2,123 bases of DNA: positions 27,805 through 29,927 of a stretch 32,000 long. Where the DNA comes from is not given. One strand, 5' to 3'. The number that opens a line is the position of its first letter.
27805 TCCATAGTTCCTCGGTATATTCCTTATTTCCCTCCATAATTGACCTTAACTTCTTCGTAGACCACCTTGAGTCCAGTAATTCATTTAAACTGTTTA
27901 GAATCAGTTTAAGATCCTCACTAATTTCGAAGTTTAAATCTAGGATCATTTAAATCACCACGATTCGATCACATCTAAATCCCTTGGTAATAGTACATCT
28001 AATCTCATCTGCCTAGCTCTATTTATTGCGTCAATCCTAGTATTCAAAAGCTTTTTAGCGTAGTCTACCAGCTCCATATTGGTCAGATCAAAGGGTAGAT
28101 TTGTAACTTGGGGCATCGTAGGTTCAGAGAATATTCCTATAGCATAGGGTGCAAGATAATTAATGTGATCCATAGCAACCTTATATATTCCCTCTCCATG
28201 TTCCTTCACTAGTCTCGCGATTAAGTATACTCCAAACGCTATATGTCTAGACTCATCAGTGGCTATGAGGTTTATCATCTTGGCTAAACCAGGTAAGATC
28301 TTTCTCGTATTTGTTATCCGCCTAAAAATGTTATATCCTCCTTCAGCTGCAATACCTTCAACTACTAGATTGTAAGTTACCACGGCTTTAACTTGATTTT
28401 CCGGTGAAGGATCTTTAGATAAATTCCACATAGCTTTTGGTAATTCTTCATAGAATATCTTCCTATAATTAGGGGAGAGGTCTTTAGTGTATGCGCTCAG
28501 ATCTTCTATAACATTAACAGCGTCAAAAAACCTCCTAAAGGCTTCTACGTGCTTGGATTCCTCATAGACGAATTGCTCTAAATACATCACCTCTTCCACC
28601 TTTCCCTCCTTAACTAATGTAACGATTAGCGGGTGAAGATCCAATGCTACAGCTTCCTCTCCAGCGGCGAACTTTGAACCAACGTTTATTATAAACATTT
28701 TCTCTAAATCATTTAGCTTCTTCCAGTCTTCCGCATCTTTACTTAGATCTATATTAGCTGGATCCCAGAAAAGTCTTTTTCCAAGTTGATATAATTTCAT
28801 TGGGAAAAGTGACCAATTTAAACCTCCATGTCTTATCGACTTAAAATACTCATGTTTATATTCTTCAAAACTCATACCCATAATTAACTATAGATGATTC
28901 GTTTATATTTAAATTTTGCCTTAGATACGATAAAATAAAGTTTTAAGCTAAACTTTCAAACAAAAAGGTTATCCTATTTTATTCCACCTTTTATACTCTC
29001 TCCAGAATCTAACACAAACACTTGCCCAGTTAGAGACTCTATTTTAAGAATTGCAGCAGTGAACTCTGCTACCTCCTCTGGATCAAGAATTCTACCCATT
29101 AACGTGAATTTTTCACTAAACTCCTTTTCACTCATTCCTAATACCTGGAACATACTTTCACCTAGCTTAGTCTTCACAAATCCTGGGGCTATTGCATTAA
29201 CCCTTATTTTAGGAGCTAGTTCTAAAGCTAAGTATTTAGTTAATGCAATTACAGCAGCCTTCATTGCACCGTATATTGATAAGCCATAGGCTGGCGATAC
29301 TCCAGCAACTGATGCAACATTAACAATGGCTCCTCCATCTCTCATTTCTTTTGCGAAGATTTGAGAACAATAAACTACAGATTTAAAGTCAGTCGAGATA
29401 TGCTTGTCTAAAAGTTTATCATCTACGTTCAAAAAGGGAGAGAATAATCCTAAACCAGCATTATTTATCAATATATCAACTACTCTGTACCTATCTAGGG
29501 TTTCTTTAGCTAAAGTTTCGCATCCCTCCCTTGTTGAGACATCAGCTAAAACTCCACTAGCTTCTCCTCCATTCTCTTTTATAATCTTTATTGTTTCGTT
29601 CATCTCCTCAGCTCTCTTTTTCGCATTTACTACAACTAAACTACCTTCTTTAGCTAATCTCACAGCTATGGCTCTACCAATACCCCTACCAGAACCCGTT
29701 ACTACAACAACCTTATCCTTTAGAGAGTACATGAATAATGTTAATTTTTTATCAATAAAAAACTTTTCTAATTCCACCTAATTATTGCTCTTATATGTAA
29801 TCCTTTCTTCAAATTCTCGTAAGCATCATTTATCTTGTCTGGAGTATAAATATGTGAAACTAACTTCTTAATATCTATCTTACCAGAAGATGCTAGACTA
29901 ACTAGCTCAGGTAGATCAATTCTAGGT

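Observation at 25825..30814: R2-like ligand-binding oxidase embedded in a beta-oxidation-like gene cluster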

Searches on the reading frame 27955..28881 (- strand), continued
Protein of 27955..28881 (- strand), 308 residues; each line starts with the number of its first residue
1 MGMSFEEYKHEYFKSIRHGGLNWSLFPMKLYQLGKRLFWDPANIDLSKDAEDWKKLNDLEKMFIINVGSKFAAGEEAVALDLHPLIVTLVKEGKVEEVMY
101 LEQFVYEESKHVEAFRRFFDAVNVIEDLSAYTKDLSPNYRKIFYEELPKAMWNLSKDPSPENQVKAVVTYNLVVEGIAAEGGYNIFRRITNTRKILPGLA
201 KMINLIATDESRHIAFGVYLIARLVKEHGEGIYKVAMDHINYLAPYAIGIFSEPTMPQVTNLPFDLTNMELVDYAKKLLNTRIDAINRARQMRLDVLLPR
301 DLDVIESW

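Call 47: find_encoding_contigs(protein=P0132, flank=8000, max_places=1)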
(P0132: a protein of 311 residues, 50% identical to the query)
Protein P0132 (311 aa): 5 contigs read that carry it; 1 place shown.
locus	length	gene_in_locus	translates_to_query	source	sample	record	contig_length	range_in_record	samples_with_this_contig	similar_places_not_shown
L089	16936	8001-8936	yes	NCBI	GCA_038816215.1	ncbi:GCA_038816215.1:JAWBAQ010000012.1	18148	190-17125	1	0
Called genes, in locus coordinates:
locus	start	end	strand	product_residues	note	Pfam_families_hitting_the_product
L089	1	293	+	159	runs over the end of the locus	PF07282:Cas12f1-like_TNB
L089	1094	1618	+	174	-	-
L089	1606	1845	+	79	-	-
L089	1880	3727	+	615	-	-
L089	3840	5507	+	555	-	PF00501:AMP-binding, PF13193:AMP-binding_C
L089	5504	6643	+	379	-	PF22691:Thiolase_C_1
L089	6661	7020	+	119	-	PF12172:zf-ChsH2, PF01796:OB_ChsH2_C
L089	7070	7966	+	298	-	PF00441:Acyl-CoA_dh_1, PF08028:Acyl-CoA_dh_2 (weak)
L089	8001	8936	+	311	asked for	PF00268:Ribonuc_red_sm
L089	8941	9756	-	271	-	-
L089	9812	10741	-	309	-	PF00135:COesterase, PF20434:BD-FAE, PF07859:Abhydrolase_3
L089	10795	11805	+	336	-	PF08240:ADH_N, PF00107:ADH_zinc_N, PF13602:ADH_zinc_N_2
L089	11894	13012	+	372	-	PF02771:Acyl-CoA_dh_N, PF02770:Acyl-CoA_dh_M, PF00441:Acyl-CoA_dh_1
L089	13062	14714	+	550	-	PF00501:AMP-binding, PF13193:AMP-binding_C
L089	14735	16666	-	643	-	PF01210:NAD_Gly3P_dh_N (weak), PF02737:3HCDH_N, PF03446:NAD_binding_2 (faint), PF00725:3HCDH, PF00378:ECH_1, PF16113:ECH_2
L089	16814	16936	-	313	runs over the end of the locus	PF03283:PAE (weak)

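Call 54: find_encoding_contigs(protein=P0133, flank=7000, max_places=1)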
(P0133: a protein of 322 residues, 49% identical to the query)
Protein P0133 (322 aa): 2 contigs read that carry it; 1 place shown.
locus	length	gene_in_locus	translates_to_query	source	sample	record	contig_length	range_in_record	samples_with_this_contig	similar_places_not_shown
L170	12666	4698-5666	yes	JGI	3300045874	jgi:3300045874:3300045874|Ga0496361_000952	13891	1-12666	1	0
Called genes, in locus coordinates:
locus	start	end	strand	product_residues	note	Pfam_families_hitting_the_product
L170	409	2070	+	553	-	PF00501:AMP-binding, PF13193:AMP-binding_C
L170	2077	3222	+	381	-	PF22691:Thiolase_C_1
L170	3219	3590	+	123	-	PF12172:zf-ChsH2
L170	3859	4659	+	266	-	PF00441:Acyl-CoA_dh_1, PF08028:Acyl-CoA_dh_2 (weak)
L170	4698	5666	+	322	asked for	PF00268:Ribonuc_red_sm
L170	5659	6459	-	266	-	-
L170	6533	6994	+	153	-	PF01575:MaoC_dehydratas, PF13452:FAS1_DH_region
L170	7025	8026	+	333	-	PF08240:ADH_N, PF00107:ADH_zinc_N, PF13602:ADH_zinc_N_2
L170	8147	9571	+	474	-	PF00083:Sugar_tr, PF07690:MFS_1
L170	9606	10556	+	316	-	PF01557:FAA_hydrolase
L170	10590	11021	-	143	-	PF03061:4HBT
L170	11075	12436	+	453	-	PF01565:FAD_binding_4, PF02913:FAD-oxidase_C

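Call 55: find_encoding_contigs(protein=P0224, flank=8000, max_places=1)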
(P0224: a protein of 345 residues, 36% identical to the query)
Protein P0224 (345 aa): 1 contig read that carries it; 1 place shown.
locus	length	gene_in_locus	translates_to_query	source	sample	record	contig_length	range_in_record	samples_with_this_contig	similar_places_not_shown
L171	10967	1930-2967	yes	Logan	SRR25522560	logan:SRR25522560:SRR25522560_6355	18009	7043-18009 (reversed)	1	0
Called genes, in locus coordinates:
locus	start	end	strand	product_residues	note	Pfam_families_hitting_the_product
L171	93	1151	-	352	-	PF01566:Nramp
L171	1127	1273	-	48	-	-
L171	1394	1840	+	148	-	-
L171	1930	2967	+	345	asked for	PF00268:Ribonuc_red_sm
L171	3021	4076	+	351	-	PF08240:ADH_N, PF00107:ADH_zinc_N, PF13602:ADH_zinc_N_2 (faint)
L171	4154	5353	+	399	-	PF02771:Acyl-CoA_dh_N, PF02770:Acyl-CoA_dh_M, PF00441:Acyl-CoA_dh_1, PF08028:Acyl-CoA_dh_2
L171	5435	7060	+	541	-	PF00501:AMP-binding, PF13193:AMP-binding_C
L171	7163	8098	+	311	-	PF00135:COesterase, PF20434:BD-FAE, PF07859:Abhydrolase_3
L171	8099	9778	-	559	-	PF00501:AMP-binding, PF13193:AMP-binding_C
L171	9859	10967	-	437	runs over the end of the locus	PF00083:Sugar_tr, PF07690:MFS_1, PF00083:Sugar_tr (weak)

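Call 78: list_cluster_members(proteins=[P0001, window:27958-28881:-, window:25828-27012:-, window:29771-30814:-, window:24829-25836:+])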
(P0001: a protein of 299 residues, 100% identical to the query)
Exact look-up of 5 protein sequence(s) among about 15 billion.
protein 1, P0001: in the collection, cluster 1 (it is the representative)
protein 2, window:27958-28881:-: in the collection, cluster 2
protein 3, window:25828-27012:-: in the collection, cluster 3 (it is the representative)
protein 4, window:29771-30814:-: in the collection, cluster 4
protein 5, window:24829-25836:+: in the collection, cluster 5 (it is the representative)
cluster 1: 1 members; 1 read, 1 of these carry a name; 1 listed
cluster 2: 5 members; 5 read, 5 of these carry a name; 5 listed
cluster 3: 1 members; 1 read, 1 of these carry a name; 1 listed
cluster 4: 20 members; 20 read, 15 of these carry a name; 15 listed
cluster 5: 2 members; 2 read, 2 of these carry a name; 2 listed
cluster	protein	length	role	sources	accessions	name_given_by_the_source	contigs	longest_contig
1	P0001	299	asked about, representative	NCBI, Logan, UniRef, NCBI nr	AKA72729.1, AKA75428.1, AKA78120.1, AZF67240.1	acyl-CoA dehydrogenase [Saccharolobus solfataricus] | Acyl-CoA dehydrogenase n=2 Tax=Saccharolobus solfataricus TaxID=2287 ... | acyl-CoA dehydrogenase family protein [Saccharolobus solfataricus]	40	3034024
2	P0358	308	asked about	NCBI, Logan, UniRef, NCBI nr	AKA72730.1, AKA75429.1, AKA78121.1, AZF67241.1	R2-like ligand-binding oxidase [Saccharolobus solfataricus] | R2-like ligand-binding oxidase n=2 Tax=Saccharolobus solfataricus TaxID=2287 ...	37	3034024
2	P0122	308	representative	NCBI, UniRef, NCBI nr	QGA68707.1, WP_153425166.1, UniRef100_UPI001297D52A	R2-like ligand-binding oxidase [Sulfolobus sp. E11-6] | R2-like ligand-binding oxidase n=1 Tax=Sulfolobus sp. E11-6 TaxID=2663020 ...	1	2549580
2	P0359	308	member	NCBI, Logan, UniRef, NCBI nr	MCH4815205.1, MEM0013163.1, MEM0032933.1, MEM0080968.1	MAG: R2-like ligand-binding oxidase [Saccharolobus sp.] | R2-like ligand-binding oxidase n=1 Tax=Saccharolobus TaxID=2100760 RepID=UPI001F0F33EB | R2-like ligand-binding oxidase [Saccharolobus shibatae]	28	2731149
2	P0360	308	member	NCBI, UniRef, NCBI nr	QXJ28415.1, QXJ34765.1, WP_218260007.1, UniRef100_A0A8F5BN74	Ribonucleoside-diphosphate reductase [Saccharolobus shibatae B12] | Ribonucleoside-diphosphate reductase n=2 Tax=Saccharolobus shibatae TaxID=2286 ... | R2-like ligand-binding oxidase [Saccharolobus shibatae]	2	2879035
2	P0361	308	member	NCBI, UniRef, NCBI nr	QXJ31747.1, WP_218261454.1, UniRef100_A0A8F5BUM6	R2-like ligand-binding oxidase [Saccharolobus shibatae] | Ribonucleoside-diphosphate reductase n=1 Tax=Saccharolobus shibatae TaxID=2286 ...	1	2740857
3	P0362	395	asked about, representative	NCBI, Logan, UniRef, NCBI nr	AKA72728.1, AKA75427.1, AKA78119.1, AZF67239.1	acetyl-CoA C-acetyltransferase [Saccharolobus solfataricus] | acetyl-CoA C-acyltransferase n=2 Tax=Saccharolobus solfataricus TaxID=2287 ...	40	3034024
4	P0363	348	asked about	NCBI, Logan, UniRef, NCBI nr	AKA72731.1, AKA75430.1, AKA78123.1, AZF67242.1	alcohol dehydrogenase [Saccharolobus solfataricus] | Alcohol dehydrogenase n=2 Tax=Saccharolobus solfataricus TaxID=2287 RepID=A0A0E3JZU0_SACSO | alcohol dehydrogenase catalytic domain-containing protein [Saccharolobus solfataricus]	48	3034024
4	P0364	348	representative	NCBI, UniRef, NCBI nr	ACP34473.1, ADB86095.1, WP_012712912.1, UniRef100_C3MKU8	Alcohol dehydrogenase GroES domain protein [Sulfolobus islandicus L.S.2.15] | Alcohol dehydrogenase GroES domain protein n=2 Tax=Saccharolobus islandicus TaxID=43080 ... | alcohol dehydrogenase catalytic domain-containing protein [Sulfolobus islandicus]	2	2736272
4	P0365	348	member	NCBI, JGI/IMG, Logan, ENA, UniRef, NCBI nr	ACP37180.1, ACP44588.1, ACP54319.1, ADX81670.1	Alcohol dehydrogenase GroES domain protein [Sulfolobus islandicus Y.G.57.14] | propanol-preferring alcohol dehydrogenase | Alcohol dehydrogenase GroES domain protein n=5 Tax=Saccharolobus islandicus TaxID=43080 ...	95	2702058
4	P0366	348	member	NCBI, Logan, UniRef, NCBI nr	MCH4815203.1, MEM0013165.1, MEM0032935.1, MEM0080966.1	MAG: alcohol dehydrogenase catalytic domain-containing protein [Saccharolobus sp.] | alcohol dehydrogenase catalytic domain-containing protein n=1 Tax=Saccharolobus ... | alcohol dehydrogenase catalytic domain-containing protein [Saccharolobus shibatae]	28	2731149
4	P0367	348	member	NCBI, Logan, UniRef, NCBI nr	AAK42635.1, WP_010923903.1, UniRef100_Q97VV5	Alcohol dehydrogenase (Zn containing) (adh-9) [Saccharolobus solfataricus P2] | Alcohol dehydrogenase (Zn containing) (Adh-9) n=1 Tax=Saccharolobus solfataricus (strain ... | alcohol dehydrogenase catalytic domain-containing protein [Saccharolobus solfataricus]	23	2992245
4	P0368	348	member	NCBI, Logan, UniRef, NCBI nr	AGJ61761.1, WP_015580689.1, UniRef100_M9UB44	alcohol dehydrogenase catalytic domain-containing protein [Saccharolobus islandicus] | Zn-dependent alcohol dehydrogenase n=1 Tax=Saccharolobus islandicus LAL14/1 TaxID=1241935 ... | alcohol dehydrogenase catalytic domain-containing protein [Sulfolobus islandicus]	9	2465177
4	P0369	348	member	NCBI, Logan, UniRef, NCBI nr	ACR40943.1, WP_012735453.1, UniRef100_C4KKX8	alcohol dehydrogenase catalytic domain-containing protein [Saccharolobus islandicus] | Alcohol dehydrogenase GroES domain protein n=1 Tax=Saccharolobus islandicus (strain ... | alcohol dehydrogenase catalytic domain-containing protein [Sulfolobus islandicus]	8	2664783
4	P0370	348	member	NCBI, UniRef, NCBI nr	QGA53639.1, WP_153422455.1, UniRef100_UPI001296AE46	alcohol dehydrogenase catalytic domain-containing protein [Sulfolobus sp. E5-1-F] | alcohol dehydrogenase catalytic domain-containing protein n=1 Tax=Saccharolobus sp. ...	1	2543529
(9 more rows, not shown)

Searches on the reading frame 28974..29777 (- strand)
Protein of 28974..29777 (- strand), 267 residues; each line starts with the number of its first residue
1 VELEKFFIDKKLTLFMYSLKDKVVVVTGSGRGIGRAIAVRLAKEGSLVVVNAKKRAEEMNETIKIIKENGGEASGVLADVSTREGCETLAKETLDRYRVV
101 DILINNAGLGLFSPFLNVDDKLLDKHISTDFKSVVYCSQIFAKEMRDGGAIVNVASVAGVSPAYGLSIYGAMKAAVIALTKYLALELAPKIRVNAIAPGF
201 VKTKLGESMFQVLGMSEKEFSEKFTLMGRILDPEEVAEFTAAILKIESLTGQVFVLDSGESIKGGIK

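Call 3: search_protein_families(library=pfam, proteins=[window:28974-29777:-], max_evalue=0.01)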
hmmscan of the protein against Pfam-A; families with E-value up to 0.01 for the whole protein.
window:28974-29777:- (267 aa): 4 families
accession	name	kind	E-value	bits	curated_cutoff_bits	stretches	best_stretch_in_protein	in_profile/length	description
PF00106.31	adh_short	-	3.4e-52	177.2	26.6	1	22-209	1-190/195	short chain dehydrogenase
PF13561.12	adh_short_C2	-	3.2e-48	164.8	27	1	31-259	6-234/236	Enoyl-(Acyl carrier protein) reductase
PF08659.16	KR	-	3.2e-10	40.6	22.6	1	24-184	3-164/180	KR domain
PF23441.1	SDR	-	0.00019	21.3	27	1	167-259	161-254/258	SDR-like rossmann domain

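Call 4: search_protein_families(library=ncbifam, proteins=[window:28974-29777:-], max_evalue=0.01)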
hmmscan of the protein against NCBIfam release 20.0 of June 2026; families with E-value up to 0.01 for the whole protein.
window:28974-29777:- (267 aa): 231 families (the best 25 are shown)
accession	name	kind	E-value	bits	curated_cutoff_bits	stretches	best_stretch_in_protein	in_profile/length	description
NF004746.0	PRK06077.1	equivalog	1.2e-141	470.4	320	1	16-267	1-252/252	3-ketoacyl-(acyl-carrier-protein) reductase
NF005559.1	PRK07231.1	subfamily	1.6e-58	198.2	215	1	19-260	2-247/249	glucose 1-dehydrogenase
NF052558.1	MBtsdlDhBudC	equivalog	6.7e-49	166.7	270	1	20-259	2-240/250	meso-2,3-butanediol dehydrogenase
NF004818.0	PRK06172.1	equivalog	3.3e-47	161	336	1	17-240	3-228/253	SDR family oxidoreductase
NF004514.1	PRK05855.1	equivalog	3.3e-46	158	455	1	18-237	310-536/578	SDR family oxidoreductase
TIGR01830.1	3oxo_ACP_reduc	equivalog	1.2e-45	156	297.75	1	24-259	1-237/239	3-oxoacyl-[acyl-carrier-protein] reductase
NF004791.0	PRK06138.1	equivalog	8.2e-45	153.1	312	1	18-262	2-251/252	SDR family oxidoreductase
NF004198.0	PRK05653.1-3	equivalog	5.4e-44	150.5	296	1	17-253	3-239/248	3-oxoacyl-ACP reductase FabG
NF009466.0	PRK12826.1-2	subfamily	1.1e-41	143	222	1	21-261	3-245/248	3-oxoacyl-ACP reductase FabG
NF005446.0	PRK07035.1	equivalog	5.1e-41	140.6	373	1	16-238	6-229/255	SDR family oxidoreductase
NF005873.0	PRK07814.1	equivalog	5.4e-41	140.7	346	1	14-259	3-250/263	SDR family oxidoreductase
NF006493.1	PRK08936.1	subfamily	1e-40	139.7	420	1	18-253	4-243/261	glucose-1-dehydrogenase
NF005975.0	PRK08063.1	equivalog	1.2e-40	139.4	328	1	20-261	3-247/250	enoyl-[acyl-carrier-protein] reductase FabL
TIGR02415.1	23BDH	subfamily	1.4e-40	139.4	304.35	1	22-259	1-250/254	acetoin reductase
NF006070.0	PRK08213.1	subfamily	2.1e-40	138.9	279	1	16-262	7-258/259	gluconate 5-dehydrogenase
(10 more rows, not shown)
